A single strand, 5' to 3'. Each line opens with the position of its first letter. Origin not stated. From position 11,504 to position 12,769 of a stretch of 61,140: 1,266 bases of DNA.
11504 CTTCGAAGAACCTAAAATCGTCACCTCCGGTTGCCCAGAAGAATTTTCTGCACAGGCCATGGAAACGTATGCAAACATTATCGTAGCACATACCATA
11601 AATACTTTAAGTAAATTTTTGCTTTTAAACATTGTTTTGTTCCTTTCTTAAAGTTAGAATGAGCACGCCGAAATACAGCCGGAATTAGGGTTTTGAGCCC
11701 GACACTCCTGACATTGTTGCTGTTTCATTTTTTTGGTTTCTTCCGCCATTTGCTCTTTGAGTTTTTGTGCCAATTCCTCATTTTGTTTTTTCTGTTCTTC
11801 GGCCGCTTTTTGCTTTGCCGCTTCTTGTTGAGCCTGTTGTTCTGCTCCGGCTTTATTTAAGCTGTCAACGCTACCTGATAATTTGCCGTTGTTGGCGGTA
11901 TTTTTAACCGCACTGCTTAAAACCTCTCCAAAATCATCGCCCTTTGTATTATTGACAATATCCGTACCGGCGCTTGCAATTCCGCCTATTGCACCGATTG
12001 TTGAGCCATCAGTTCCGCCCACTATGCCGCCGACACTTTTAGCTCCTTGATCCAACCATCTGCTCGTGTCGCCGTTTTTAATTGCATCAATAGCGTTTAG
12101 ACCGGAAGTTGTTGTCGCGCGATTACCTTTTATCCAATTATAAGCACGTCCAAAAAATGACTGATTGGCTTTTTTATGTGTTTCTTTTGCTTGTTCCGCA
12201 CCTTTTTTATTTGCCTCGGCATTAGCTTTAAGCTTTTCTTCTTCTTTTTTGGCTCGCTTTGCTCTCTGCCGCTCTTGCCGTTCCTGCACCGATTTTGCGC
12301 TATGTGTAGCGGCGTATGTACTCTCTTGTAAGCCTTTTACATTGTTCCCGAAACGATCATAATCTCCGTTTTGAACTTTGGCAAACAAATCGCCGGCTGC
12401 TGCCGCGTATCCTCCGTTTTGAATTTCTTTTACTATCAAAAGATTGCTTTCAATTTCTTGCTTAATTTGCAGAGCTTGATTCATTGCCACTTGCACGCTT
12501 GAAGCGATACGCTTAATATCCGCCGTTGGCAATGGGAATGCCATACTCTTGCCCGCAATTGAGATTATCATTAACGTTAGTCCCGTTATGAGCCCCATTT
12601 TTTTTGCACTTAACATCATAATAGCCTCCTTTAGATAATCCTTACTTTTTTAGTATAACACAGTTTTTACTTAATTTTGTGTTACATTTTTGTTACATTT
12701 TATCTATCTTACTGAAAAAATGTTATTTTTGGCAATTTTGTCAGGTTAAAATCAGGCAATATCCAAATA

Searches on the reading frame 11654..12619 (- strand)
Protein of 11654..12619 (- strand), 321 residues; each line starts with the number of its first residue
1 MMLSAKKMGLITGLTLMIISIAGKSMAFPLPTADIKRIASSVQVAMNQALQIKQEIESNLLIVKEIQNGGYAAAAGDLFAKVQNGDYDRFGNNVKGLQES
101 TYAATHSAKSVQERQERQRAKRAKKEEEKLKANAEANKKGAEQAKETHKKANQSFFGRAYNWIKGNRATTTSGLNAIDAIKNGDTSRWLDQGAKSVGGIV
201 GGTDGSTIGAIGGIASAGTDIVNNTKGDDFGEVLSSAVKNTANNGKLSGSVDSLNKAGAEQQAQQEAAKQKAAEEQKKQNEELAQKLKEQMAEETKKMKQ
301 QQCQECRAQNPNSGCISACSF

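Call 7: search_protein_families(library=pfam, proteins=[window:11654-12619:-], max_evalue=0.01)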
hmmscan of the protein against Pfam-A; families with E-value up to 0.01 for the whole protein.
window:11654-12619:- (321 aa): 0 families

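Call 10: search_protein_families(library=ncbifam, proteins=[window:11654-12619:-], max_evalue=0.01)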
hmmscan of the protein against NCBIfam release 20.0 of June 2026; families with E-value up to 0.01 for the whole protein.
window:11654-12619:- (321 aa): 0 families

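Call 53: search_solved_structures(query=window:11654-12619:-, max_evalue=1)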
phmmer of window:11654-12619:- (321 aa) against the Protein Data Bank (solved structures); distinct sequences matched with E-value up to 1: 2.
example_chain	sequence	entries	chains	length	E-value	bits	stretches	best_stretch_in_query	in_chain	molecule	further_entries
3ctv_A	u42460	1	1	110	0.44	13.5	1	230-306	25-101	3-hydroxyacyl-CoA dehydrogenase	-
9eht_B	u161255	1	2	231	0.57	13.1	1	130-196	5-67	heavy chain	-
